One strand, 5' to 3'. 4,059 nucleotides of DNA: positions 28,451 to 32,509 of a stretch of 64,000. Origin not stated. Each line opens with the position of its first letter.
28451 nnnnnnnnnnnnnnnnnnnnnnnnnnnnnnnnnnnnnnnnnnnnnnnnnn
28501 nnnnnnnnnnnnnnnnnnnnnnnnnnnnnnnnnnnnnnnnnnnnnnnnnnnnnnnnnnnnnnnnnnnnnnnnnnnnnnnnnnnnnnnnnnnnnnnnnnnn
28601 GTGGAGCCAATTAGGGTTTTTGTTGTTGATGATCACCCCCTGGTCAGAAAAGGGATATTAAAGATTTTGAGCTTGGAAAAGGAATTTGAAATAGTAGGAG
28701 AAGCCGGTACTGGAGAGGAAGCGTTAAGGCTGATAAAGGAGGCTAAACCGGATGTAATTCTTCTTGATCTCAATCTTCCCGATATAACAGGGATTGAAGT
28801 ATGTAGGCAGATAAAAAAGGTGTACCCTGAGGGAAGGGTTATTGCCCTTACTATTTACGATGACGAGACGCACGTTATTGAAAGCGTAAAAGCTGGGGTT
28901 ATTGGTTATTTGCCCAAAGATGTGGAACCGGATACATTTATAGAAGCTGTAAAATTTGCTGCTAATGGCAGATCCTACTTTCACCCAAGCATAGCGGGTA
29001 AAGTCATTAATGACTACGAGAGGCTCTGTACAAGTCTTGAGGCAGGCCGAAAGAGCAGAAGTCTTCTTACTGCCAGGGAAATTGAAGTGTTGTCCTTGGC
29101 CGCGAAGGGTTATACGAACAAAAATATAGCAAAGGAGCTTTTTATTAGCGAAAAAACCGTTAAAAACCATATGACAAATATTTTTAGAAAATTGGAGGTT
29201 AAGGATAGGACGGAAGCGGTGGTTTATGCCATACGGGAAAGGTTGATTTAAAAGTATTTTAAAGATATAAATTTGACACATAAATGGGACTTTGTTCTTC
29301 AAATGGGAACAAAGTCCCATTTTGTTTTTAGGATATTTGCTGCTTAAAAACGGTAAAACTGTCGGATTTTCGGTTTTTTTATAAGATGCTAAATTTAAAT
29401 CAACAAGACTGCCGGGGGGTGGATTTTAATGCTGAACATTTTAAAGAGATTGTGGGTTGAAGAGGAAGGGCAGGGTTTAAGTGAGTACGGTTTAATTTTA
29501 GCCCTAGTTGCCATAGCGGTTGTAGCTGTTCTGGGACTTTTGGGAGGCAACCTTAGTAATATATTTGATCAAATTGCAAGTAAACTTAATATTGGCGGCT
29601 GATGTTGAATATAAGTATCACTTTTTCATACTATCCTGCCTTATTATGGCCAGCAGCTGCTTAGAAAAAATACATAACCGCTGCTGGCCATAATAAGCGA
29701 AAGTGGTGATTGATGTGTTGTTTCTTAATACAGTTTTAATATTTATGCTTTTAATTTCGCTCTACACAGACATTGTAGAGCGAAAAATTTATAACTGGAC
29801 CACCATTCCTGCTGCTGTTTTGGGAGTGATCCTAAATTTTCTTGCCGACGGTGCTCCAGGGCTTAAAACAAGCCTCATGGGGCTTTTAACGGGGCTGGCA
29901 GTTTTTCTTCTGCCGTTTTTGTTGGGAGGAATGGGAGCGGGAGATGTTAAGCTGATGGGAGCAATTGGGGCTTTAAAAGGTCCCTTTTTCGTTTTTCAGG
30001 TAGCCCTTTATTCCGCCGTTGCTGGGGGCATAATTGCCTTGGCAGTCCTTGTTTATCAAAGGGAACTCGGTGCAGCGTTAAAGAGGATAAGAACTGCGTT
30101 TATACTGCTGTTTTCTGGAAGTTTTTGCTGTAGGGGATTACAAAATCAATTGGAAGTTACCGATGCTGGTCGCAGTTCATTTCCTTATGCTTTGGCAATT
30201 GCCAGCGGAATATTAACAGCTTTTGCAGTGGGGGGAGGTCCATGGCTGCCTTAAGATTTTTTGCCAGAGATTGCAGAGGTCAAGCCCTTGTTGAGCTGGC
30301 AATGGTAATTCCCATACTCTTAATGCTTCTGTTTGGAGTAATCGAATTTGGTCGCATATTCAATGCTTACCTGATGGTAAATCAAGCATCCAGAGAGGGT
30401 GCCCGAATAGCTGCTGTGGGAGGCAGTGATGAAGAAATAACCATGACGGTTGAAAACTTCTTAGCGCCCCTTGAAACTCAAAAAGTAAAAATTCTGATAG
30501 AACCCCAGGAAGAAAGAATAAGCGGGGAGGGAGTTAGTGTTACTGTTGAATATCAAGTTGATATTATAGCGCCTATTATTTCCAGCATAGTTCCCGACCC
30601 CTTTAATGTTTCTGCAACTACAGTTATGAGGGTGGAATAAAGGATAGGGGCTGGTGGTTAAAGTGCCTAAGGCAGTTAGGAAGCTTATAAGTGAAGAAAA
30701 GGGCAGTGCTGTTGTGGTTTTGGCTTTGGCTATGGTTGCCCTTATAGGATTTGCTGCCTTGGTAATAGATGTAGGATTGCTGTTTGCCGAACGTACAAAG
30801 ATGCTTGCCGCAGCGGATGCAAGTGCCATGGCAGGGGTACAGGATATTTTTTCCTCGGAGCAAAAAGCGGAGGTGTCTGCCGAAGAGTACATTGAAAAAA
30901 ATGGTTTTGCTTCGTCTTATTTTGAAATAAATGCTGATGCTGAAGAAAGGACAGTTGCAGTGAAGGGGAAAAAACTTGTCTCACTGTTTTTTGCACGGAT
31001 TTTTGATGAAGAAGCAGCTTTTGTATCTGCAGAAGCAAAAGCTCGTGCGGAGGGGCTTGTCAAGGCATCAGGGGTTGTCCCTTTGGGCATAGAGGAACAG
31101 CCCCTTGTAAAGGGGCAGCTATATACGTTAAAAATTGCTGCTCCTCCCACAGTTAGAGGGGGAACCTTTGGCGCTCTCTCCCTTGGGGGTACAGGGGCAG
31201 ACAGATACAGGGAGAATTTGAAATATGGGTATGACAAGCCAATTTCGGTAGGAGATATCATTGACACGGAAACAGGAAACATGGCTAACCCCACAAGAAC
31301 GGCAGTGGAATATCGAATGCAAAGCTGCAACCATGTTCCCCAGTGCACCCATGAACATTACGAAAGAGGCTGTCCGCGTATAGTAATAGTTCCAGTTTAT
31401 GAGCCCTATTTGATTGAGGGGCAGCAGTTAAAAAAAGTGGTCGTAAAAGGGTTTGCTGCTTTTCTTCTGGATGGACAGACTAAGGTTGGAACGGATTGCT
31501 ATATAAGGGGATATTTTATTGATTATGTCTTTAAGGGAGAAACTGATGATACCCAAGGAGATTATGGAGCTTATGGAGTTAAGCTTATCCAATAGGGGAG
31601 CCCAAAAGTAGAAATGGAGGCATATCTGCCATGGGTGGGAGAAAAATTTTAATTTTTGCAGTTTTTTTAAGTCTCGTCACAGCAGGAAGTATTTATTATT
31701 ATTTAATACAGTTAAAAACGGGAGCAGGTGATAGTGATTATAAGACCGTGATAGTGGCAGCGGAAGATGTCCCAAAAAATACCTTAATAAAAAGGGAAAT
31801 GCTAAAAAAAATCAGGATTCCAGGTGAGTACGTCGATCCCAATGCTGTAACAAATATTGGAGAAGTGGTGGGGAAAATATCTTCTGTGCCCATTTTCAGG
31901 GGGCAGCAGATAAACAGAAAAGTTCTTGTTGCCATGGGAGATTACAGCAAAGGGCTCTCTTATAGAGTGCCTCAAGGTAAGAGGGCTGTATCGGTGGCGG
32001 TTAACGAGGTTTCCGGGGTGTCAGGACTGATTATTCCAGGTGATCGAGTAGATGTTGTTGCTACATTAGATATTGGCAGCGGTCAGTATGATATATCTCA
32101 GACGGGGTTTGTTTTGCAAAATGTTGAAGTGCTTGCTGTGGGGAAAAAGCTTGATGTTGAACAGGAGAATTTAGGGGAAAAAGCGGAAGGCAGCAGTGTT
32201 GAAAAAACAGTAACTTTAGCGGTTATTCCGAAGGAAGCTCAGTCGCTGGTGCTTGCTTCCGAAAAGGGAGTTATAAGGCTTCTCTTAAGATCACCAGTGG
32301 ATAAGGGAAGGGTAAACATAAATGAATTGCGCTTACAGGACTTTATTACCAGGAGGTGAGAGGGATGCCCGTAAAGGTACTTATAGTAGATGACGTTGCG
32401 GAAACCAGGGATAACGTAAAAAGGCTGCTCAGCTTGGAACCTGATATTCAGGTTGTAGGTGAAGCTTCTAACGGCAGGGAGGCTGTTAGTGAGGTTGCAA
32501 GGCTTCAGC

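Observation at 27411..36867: DegS-DegU two-component system placed immediately upstream of a complete Flp/Tad pilus operon whose CpaE/TadZ carries its own receiver domain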

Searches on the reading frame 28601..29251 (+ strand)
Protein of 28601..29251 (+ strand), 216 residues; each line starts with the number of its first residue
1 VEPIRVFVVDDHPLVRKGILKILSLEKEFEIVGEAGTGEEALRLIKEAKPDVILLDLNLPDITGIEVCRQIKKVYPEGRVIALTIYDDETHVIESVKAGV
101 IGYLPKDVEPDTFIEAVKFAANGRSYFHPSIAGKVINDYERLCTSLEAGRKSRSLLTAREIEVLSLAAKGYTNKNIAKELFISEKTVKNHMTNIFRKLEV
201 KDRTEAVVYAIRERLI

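Call 3: search_protein_families(library=pfam, proteins=[window:28601-29251:+], max_evalue=0.01)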
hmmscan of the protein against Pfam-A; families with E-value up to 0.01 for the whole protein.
window:28601-29251:+ (216 aa): 6 families
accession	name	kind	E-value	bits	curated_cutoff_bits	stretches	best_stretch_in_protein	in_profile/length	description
PF00072.30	Response_reg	-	5.5e-30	104.2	30.2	1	6-118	1-111/111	Response regulator receiver domain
PF00196.25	GerE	-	1.9e-24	85.5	23.5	1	155-210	2-57/57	Bacterial regulatory proteins, luxR family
PF08281.18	Sigma70_r4_2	-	4.1e-05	23.6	25.7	1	156-198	11-54/54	Sigma-70, region 4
PF04545.22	Sigma70_r4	-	0.00053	19.9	24.1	1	156-198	5-48/50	Sigma-70, region 4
PF13384.12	HTH_23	-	0.0026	18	24.6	1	159-188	6-35/50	Homeodomain-like domain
PF14493.12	HTH_40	-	0.0063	17.2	27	0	163-199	5-41/89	Helix-turn-helix domain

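Call 4: search_protein_families(library=ncbifam, proteins=[window:28601-29251:+], max_evalue=0.01)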
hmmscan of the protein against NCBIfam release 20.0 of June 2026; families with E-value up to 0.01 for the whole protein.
window:28601-29251:+ (216 aa): 128 families (the best 25 are shown)
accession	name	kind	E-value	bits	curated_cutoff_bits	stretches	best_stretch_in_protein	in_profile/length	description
NF007935.0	PRK10651.1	equivalog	9.1e-56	188.4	250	1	2-214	5-214/216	two-component system response regulator NarL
NF047785.1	respo_reg_MadR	equivalog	7.7e-53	178.9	300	1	4-216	1-209/209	MadR family response regulator transcription factor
NF007708.0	PRK10403.1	equivalog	1.9e-48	164.8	343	1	2-214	5-212/215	nitrate/nitrite response regulator protein NarP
NF052445.1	RespRegMctR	equivalog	1.5e-47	161.7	300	1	3-215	1-204/205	two-component system response regulator MctR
NF011896.0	PRK15369.1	equivalog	4.7e-45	153.8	242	1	3-215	3-209/211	two component system response regulator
NF007018.1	PRK09483.1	equivalog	2.7e-41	141.6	280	1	4-215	2-208/217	UvrY/SirA/GacA family response regulator transcription factor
NF007685.0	PRK10360.1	equivalog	9.6e-32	110.4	258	1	4-205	2-187/196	response regulator transcription factor UhpA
NF007419.0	PRK09958.1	equivalog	7.7e-29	100.7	251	1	7-214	4-202/204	acid-sensing system DNA-binding response regulator EvgA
NF041830.1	RR_TF_ErdR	exception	9.8e-29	100.6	390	1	6-208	4-203/213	response regulator transcription factor ErdR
NF007403.0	PRK09935.1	equivalog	1.2e-27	96.9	271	1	1-215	1-209/210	fimbria biosynthesis transcriptional regulator FimZ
NF007505.1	PRK10100.1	equivalog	2.4e-22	79.6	250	1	48-210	40-199/204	biofilm master transcriptional regulator CsgD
NF041367.1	CheY_Halo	equivalog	1.2e-20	74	200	1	6-118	1-111/114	chemotaxis protein CheY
NF006900.1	PRK09390.1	equivalog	3e-20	72.6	255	1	5-213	6-200/203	response regulator FixJ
NF001965.0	PRK00742.1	subfamily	1.7e-19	70.2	293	1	2-109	2-110/357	chemotaxis-specific protein-glutamate methyltransferase CheB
TIGR03020.2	EpsA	equivalog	5.7e-17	62.2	170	1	150-210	185-245/247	XrtB/PEP-CTERM-associated transcriptional regulator EpsA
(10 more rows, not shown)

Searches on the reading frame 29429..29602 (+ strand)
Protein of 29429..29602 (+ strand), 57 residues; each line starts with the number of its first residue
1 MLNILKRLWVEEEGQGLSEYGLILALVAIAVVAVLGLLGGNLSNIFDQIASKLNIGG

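Call 3: search_protein_families(library=pfam, proteins=[window:29429-29602:+], max_evalue=0.01)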
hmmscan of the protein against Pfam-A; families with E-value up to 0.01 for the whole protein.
window:29429-29602:+ (57 aa): 1 family
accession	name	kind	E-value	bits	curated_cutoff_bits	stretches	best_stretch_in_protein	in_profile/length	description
PF04964.19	Flp_Fap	-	3e-08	33.8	32.2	1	19-52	12-45/46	Flp/Fap pilin component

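Call 4: search_protein_families(library=ncbifam, proteins=[window:29429-29602:+], max_evalue=0.01)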
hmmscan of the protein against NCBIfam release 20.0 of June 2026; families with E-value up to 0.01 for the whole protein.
window:29429-29602:+ (57 aa): 0 families

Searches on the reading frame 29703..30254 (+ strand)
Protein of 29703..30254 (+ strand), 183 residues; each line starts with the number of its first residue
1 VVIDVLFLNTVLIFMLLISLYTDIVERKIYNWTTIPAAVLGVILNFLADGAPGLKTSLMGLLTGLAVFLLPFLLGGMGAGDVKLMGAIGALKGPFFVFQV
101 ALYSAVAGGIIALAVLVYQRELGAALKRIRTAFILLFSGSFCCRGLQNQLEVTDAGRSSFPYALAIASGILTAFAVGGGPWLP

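Call 3: search_protein_families(library=pfam, proteins=[window:29703-30254:+], max_evalue=0.01)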
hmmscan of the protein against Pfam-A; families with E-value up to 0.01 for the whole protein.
window:29703-30254:+ (183 aa): 1 family
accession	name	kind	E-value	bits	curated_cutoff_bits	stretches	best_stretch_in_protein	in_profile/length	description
PF01478.23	Peptidase_A24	-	3.3e-18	66.5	26.5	1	11-113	2-104/104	Type IV leader peptidase family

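Call 4: search_protein_families(library=ncbifam, proteins=[window:29703-30254:+], max_evalue=0.01)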
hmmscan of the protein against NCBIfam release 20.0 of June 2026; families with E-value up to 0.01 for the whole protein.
window:29703-30254:+ (183 aa): 2 families
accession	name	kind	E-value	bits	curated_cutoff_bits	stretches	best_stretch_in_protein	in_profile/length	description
NF040695.1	FlaK_Arch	equivalog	0.0011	18.6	330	1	13-93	7-90/230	preflagellin peptidase FlaK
NF053826.1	PrePilPeptEppA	equivalog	0.0098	15.3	450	0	12-104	9-91/334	prepilin peptidase EppA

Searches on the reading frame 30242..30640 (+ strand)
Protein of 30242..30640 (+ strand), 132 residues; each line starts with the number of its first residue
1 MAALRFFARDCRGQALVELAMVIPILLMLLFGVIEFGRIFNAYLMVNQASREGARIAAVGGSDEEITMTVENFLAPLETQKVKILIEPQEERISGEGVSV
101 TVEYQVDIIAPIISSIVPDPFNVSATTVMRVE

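Call 3: search_protein_families(library=pfam, proteins=[window:30242-30640:+], max_evalue=0.01)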
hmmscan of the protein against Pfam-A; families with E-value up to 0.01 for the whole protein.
window:30242-30640:+ (132 aa): 1 family
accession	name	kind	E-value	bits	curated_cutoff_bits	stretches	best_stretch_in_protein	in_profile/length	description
PF07811.17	TadE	-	7.3e-18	64.9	22.9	1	13-55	1-43/43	TadE-like protein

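Call 4: search_protein_families(library=ncbifam, proteins=[window:30242-30640:+], max_evalue=0.01)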
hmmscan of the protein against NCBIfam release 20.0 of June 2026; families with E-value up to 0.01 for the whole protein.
window:30242-30640:+ (132 aa): 1 family
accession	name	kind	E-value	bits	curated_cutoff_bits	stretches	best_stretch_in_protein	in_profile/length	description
NF041390.1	TadE_Rv3655c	subfamily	1.4e-06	28.8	40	1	17-89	1-71/101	TadE family type IV pilus minor pilin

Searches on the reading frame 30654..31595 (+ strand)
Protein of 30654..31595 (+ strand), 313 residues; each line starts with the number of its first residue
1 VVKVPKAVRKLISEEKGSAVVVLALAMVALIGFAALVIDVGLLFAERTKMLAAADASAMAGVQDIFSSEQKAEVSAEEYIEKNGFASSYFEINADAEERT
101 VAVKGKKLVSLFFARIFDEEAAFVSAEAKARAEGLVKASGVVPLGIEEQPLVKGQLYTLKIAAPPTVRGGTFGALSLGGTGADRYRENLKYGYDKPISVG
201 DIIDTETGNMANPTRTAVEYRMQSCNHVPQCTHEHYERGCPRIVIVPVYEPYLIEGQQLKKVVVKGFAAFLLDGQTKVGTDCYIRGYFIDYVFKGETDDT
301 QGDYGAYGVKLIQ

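Call 3: search_protein_families(library=pfam, proteins=[window:30654-31595:+], max_evalue=0.01)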
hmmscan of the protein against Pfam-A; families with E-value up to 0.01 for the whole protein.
window:30654-31595:+ (313 aa): 1 family
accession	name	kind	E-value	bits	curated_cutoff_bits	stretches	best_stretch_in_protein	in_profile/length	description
PF13400.11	Tad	-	7.6e-08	33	22.3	1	17-64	1-47/47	Putative Flp pilus-assembly TadE/G-like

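Call 4: search_protein_families(library=ncbifam, proteins=[window:30654-31595:+], max_evalue=0.01)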
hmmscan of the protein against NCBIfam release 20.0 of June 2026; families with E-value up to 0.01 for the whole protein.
window:30654-31595:+ (313 aa): 1 family
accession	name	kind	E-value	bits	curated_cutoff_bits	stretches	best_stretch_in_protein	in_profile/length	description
TIGR03816.1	tadE_like_DECH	hypoth_equivalog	8e-06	26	50.95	1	15-120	1-95/109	Rv3654c family TadE-like protein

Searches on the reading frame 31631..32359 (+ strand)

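Call 3: search_protein_families(library=pfam, proteins=[window:31631-32359:+], max_evalue=0.01)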
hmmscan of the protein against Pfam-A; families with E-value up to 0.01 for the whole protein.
window:31631-32359:+ (242 aa): 2 families
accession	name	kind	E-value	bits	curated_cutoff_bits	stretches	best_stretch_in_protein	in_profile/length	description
PF16976.10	RcpC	-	4.9e-32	110.7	28.8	1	108-220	2-114/114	Flp pilus assembly protein RcpC/CpaB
PF08666.17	SAF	-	4.8e-09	37.1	21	1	39-99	2-62/63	SAF domain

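Call 4: search_protein_families(library=ncbifam, proteins=[window:31631-32359:+], max_evalue=0.01)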
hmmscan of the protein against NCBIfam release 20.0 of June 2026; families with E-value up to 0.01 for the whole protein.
window:31631-32359:+ (242 aa): 2 families
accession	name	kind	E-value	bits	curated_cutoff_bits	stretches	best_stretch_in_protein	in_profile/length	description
TIGR03177.1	pilus_cpaB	equivalog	6.4e-48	163.3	71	1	31-226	30-219/262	Flp pilus assembly protein CpaB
TIGR03170.1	flgA_cterm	equivalog_domain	2.2e-06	27.7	54.65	1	37-99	12-74/137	flagellar basal body P-ring formation chaperone FlgA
